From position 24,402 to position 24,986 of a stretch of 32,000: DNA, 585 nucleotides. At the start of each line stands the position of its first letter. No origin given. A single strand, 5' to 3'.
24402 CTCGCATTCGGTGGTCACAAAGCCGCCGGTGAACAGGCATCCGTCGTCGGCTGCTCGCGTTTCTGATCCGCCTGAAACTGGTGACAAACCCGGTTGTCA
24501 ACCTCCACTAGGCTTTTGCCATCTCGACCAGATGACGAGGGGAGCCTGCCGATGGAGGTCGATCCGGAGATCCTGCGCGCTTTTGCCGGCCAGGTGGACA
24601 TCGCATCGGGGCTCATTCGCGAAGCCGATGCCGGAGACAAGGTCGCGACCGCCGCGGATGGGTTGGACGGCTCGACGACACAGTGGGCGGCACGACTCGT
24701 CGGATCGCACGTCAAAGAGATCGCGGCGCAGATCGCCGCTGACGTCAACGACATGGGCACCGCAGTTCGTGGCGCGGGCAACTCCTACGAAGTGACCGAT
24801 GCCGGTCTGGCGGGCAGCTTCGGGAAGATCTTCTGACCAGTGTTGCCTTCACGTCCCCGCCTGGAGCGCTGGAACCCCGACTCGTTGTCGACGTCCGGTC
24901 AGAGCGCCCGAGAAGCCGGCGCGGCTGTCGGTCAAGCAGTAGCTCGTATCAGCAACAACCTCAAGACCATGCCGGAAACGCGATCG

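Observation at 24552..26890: Orphan ESX (type VII)-style toxin-immunity cassette: small YxxxD partner, WxG-led modular effector, ATGA-coupled membrane immunity candidate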

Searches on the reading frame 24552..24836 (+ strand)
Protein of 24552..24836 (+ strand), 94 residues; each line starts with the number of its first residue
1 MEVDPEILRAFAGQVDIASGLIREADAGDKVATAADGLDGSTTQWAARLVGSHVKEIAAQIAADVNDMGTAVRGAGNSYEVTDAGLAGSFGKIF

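Call 3: search_protein_families(library=pfam, proteins=[window:24552-24836:+], max_evalue=1)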
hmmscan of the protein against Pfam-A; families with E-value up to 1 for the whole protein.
window:24552-24836:+ (94 aa): 4 families
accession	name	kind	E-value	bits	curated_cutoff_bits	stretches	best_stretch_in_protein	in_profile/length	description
PF10824.14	T7SS_ESX_EspC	-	5.6e-05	23.9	23.5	1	1-91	5-99/100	Excreted virulence factor EspC, type VII ESX diderm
PF00934.25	PE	-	0.00072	20.2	22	1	1-84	1-89/91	PE family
PF06013.18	WXG100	-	0.022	15.5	27.3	1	2-83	3-85/86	Proteins of 100 residues with WXG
PF19840.4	DUF6317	-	0.16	13.2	27.4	1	42-85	44-87/100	Family of unknown function (DUF6317)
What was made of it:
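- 24552..24836 (+): Gene 1: a 94-aa EspC/PE-like small helical T7SS partner. Pfam EspC PF10824 E 5.6e-5 (23.9 bits, cut-off 23.5) and PE E 7e-4 (call 3).
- On T7SSa bipartite-signal substrate pair (PE/PPE or EspC/EspA type): The window gene 1 hits EspC PF10824 at E 5.6e-5, just above the gathering score, and PE at E 7e-4 (call 3).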

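Call 4: search_protein_families(library=ncbifam, proteins=[window:24552-24836:+], max_evalue=1)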
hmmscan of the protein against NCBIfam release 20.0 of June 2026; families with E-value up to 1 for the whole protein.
window:24552-24836:+ (94 aa): 0 families

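Call 43: list_cluster_members(proteins=[P0122, P0001, window:24552-24836:+])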
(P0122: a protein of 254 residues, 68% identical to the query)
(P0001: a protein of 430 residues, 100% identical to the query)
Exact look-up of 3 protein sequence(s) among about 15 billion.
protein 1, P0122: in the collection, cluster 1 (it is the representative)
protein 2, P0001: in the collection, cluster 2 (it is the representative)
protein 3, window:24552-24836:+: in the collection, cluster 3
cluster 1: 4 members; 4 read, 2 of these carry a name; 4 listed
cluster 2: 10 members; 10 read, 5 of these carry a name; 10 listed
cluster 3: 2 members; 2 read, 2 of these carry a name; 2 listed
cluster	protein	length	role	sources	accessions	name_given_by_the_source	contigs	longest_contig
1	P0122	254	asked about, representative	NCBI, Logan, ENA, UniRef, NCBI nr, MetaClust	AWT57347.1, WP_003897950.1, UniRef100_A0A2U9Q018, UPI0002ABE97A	hypothetical protein [Mycolicibacterium smegmatis] | Uncharacterized protein n=1 Tax=Mycolicibacterium smegmatis (strain MKD8) TaxID=1214915 ... | status=active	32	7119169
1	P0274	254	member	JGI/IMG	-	hypothetical protein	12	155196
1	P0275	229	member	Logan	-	-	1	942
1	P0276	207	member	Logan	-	-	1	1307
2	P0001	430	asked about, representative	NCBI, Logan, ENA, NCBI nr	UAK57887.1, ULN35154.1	hypothetical protein KZ781_31375 [Mycolicibacterium smegmatis] | hypothetical protein K8P01_14855 [Mycolicibacterium smegmatis]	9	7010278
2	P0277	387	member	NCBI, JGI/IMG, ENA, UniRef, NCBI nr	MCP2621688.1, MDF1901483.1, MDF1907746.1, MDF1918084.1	hypothetical protein [Mycolicibacterium smegmatis] | hypothetical protein n=1 Tax=Mycolicibacterium smegmatis TaxID=1772 RepID=UPI001CBF8C88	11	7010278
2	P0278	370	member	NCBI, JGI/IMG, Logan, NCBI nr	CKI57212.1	Uncharacterised protein [Mycolicibacterium smegmatis]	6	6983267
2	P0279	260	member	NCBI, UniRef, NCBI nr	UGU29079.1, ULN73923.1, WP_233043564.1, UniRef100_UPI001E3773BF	hypothetical protein LT350_21100 [Mycolicibacterium smegmatis] | hypothetical protein n=1 Tax=Mycolicibacterium smegmatis TaxID=1772 RepID=UPI001E3773BF | hypothetical protein [Mycolicibacterium smegmatis]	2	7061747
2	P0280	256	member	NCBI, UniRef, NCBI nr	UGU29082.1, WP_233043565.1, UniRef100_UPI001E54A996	hypothetical protein LT350_21115 [Mycolicibacterium smegmatis] | hypothetical protein n=1 Tax=Mycolicibacterium smegmatis TaxID=1772 RepID=UPI001E54A996 | hypothetical protein [Mycolicibacterium smegmatis]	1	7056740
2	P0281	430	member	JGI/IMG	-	-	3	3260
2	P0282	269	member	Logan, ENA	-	-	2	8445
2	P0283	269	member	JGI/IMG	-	-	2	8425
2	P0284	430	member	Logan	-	-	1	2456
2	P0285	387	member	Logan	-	-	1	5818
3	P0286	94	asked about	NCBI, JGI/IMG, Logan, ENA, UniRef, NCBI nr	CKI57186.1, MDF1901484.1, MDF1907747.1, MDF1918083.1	type VII secretion target [Mycolicibacterium smegmatis] | type VII secretion target n=1 Tax=Mycolicibacterium smegmatis TaxID=1772 ...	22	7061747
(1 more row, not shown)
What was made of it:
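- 24552..24836 (+): NCBI names it 'type VII secretion target' (call 43).
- Other M. smegmatis strains carry truncated or split gene 2 (call 43).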

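Call 64: search_protein_families(library=padloc, proteins=[window:24552-24836:+], max_evalue=1)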
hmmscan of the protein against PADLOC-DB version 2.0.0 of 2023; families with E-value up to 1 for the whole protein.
window:24552-24836:+ (94 aa): 0 families
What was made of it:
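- Tried and rejected: PADLOC found no defence-system match (call 64).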

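Call 75: search_protein_families(library=pfam, alignment_id=A4, max_evalue=0.01)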
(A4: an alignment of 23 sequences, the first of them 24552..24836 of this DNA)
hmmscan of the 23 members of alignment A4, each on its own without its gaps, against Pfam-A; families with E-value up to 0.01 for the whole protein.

A. member 1, window:24552-24836:+ (94 aa): 2 families
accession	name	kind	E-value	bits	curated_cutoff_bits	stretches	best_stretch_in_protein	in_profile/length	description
PF10824.14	T7SS_ESX_EspC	-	5.6e-05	23.9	23.5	1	1-91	5-99/100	Excreted virulence factor EspC, type VII ESX diderm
PF00934.25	PE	-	0.00072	20.2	22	1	1-84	1-89/91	PE family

B. families by the number of members that match (of 23 scanned): 6 families
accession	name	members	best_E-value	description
PF10824.14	T7SS_ESX_EspC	22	3.7e-09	Excreted virulence factor EspC, type VII ESX diderm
PF06013.18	WXG100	14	6.4e-05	Proteins of 100 residues with WXG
PF00934.25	PE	12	4.3e-05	PE family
PF19840.4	DUF6317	3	0.00053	Family of unknown function (DUF6317)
PF20371.4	DUF6666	1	0.003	Family of unknown function (DUF6666)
PF21896.2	Talin_IBS2B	1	0.0057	Talin IBS2B domain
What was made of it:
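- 24552..24836 (+): In the family, 22 of 23 members hit EspC (best E 3.7e-9), 12 hit PE and 14 hit WXG100 (call 75).
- On T7SSa bipartite-signal substrate pair (PE/PPE or EspC/EspA type): In the family, 22 of 23 members hit EspC, 12 hit PE and 14 hit WXG100 (call 75).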

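Call 76: search_solved_structures(query=A4, max_evalue=1)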
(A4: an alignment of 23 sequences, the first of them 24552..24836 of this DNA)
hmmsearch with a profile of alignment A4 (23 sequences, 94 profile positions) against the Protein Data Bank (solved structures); distinct sequences matched with E-value up to 1: 10.
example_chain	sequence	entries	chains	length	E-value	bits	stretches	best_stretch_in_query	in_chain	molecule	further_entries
5l0f_A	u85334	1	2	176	0.061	17.1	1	30-78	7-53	Vinculin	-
7mwr_B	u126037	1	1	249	0.12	16.2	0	51-88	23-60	LHD101B4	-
5cwb_A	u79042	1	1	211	0.12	16.1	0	51-88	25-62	Designed helical repeat protein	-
9s9b_c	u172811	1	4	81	0.13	16.1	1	8-72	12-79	Particle protein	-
3iz3_D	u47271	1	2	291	0.23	15.3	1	42-92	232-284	Viral structural protein 5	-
3myi_A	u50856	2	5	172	0.38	14.6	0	30-78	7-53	Vinculin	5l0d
5l0c_A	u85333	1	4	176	0.4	14.5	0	30-78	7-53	Vinculin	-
3j17_D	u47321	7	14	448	0.45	14.4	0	42-92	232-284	Structural protein VP5 | Viral structural protein 5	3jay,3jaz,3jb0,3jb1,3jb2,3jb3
3izx_D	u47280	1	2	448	0.46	14.3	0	42-92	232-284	Viral structural protein 5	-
5l0h_A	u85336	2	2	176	0.76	13.6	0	31-78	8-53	Vinculin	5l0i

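Call 97: find_homologous_proteins(query=A4, max_evalue=0.001)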
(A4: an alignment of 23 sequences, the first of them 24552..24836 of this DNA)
Query A4 (23 sequences) (94 aa, profile of the alignment): 800 proteins with E <= 0.001 among 5342 candidates; the best 120 are listed.
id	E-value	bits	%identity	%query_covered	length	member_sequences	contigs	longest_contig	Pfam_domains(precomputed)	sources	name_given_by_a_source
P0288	3.2e-46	174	83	100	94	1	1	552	PF10824.15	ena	-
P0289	3.5e-46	173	80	100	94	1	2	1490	PF10824.15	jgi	jgi:hypothetical protein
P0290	6.6e-46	173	83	100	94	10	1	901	PF10824.15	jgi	jgi:uncharacterized protein YukE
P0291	1.2e-45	172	80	100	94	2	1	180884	PF10824.15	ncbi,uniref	ncbi:type VII secretion target [Mycolicibacterium pulveris]|uniref:type VII secretion target n=1 Tax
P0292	1.2e-45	172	84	100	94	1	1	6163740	-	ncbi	ncbi:WXG100 family type VII secretion target [Mycolicibacterium lutetiense]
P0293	1.9e-45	171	85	100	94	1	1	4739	PF10824.15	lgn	-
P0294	1.9e-45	171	81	100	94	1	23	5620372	PF10824.15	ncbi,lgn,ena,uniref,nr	ncbi:hypothetical protein B7435_09790 [Mycolicibacterium peregrinum]|uniref:WXG100 family type VII s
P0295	2.1e-45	171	80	100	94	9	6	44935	PF10824.15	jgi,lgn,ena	jgi:hypothetical protein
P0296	3.6e-45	170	82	100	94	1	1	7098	-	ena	-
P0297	3.7e-45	170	79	100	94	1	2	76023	-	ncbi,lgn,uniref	ncbi:type VII secretion target [Mycolicibacterium hippocampi]|uniref:type VII secretion target n=1 T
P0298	4.1e-45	170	80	100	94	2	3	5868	PF10824.15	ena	-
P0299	4.2e-45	170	76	100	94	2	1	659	PF10824.15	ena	-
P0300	4.4e-45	170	77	100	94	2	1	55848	PF10824.15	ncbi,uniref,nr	ncbi:type VII secretion target [Mycobacterium sp.]|uniref:type VII secretion target n=1 Tax=Mycobact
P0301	5.4e-45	170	85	100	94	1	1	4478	PF10824.15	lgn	-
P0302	5.5e-45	170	74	100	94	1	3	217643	-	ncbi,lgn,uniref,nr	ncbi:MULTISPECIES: type VII secretion target [unclassified Mycobacterium]|uniref:type VII secretion 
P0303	5.7e-45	170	77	100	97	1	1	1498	PF10824.15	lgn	-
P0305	6.6e-45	169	71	100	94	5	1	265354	PF10824.15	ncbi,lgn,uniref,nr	ncbi:type VII secretion target [Mycobacterium sp. 852014-52144_SCH5372336]|uniref:type VII secretion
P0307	7.3e-45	169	81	100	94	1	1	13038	PF10824.15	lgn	-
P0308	7.6e-45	169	86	100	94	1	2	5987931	PF10824.15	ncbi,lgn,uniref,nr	ncbi:Excreted virulence factor EspC, type VII ESX diderm [Mycolicibacterium rutilum]|uniref:Excreted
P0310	1.0e-44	169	83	100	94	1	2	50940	PF10824.15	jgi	jgi:hypothetical protein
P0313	1.2e-44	168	86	100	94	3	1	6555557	PF10824.15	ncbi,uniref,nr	ncbi:type VII secretion target [Mycobacterium sp. DL99]|uniref:WXG100 family type VII secretion targ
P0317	1.4e-44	168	74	98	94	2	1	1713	PF10824.15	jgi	-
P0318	1.6e-44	168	81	100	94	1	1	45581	PF10824.15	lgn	-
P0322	2.2e-44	168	74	100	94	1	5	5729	PF10824.15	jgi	jgi:uncharacterized protein YukE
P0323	2.5e-44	168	79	100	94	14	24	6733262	PF10824.15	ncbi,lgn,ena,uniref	ncbi:type VII secretion target [Mycolicibacterium fortuitum]|uniref:type VII secretion target n=1 Ta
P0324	2.6e-44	167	76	100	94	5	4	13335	PF10824.15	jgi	jgi:uncharacterized protein YukE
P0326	2.7e-44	167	78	100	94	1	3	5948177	PF10824.15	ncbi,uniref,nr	ncbi:WXG100 family type VII secretion target [Mycolicibacterium hippocampi]|uniref:ESX-1 secretion-a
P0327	3.2e-44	167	83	100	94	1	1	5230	PF10824.15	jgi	jgi:uncharacterized protein YukE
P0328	4.0e-44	167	88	100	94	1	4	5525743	PF10824.15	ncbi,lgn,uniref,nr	ncbi:WXG100 family type VII secretion target [Mycolicibacterium houstonense]|uniref:WXG100 family ty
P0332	5.9e-44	166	83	100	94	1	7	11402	PF10824.15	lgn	-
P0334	6.9e-44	166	78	100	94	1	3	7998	PF10824.15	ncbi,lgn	ncbi:MAG: type VII secretion target [Mycobacterium sp.]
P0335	7.9e-44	166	85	100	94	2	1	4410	PF10824.15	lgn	-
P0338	1.1e-43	165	74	100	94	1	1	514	PF10824.15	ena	-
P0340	1.3e-43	165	70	100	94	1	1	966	PF10824.15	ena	-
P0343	1.9e-43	165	81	100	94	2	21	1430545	PF10824.15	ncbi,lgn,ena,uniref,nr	ncbi:type VII secretion target [Mycolicibacterium mucogenicum]|uniref:WXG100 family type VII secreti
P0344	1.9e-43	165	69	100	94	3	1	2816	PF10824.15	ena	-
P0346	2.5e-43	164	70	100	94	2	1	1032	PF10824.15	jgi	jgi:uncharacterized protein YukE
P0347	2.6e-43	164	77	100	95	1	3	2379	PF10824.15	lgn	-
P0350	3.8e-43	164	76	100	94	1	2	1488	PF10824.15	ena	-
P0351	4.2e-43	164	80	100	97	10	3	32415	PF10824.15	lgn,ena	-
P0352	5.1e-43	163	70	100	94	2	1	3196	PF10824.15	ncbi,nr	ncbi:MAG: hypothetical protein K0U84_01255 [Actinomycetia bacterium]|nr:hypothetical protein [Actino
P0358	8.7e-43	163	75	98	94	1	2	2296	PF10824.15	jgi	jgi:hypothetical protein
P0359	8.8e-43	163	61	100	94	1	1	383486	PF10824.15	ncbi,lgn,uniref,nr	ncbi:type VII secretion target [Mycobacterium sp. IS-1556]|uniref:WXG100 family type VII secretion t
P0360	8.9e-43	163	61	100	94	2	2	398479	PF10824.15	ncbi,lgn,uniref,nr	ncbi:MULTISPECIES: type VII secretion target [unclassified Mycobacterium]|uniref:WXG100 family type 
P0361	9.2e-43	162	74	100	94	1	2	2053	PF10824.15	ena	-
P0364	1.1e-42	162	73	100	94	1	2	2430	PF10824.15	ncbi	-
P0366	1.2e-42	162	80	100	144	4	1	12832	PF10824.15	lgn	-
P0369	1.3e-42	162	79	100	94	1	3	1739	PF10824.15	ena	-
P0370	1.6e-42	162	72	100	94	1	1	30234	PF10824.15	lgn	-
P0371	1.7e-42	162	84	100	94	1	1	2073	PF10824.15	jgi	jgi:hypothetical protein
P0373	1.8e-42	162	72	100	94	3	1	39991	PF10824.15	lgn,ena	-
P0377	2.7e-42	161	70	100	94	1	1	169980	PF10824.15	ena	-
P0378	2.8e-42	161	82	100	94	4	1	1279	PF10824.15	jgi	jgi:Excreted virulence factor EspC, type VII ESX diderm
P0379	2.9e-42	161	69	100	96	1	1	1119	PF10824.15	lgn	-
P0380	3.1e-42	161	74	98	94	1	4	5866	PF10824.15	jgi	jgi:hypothetical protein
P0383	5.2e-42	160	57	100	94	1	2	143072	PF10824.15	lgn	-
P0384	6.1e-42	160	73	100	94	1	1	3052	PF10824.15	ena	-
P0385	6.3e-42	160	70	100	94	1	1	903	PF10824.15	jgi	jgi:hypothetical protein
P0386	6.5e-42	160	72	100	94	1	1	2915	PF10824.15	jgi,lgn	-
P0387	6.8e-42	160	74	100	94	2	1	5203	PF10824.15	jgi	jgi:hypothetical protein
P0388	6.8e-42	160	71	100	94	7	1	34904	PF10824.15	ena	-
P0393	1.0e-41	159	74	100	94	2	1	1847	PF10824.15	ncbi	-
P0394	1.0e-41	159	70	100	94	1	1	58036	PF10824.15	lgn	-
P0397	1.2e-41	159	59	100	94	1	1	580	PF10824.15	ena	-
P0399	1.3e-41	159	73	100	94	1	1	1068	PF10824.15,PF00934.26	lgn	-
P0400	1.4e-41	159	66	100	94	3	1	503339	PF10824.15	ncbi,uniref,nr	ncbi:type VII secretion target [Mycobacterium sp. 236(2023)]|uniref:type VII secretion target n=1 Ta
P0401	1.5e-41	159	68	100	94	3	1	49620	PF10824.15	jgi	jgi:hypothetical protein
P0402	1.5e-41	159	74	100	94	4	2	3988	PF10824.15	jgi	jgi:hypothetical protein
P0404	1.7e-41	158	68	100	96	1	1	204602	PF10824.15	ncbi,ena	-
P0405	1.9e-41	158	60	100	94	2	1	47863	PF10824.15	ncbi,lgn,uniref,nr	ncbi:hypothetical protein A5765_02300 [Mycolicibacterium celeriflavum]|uniref:WXG100 family type VII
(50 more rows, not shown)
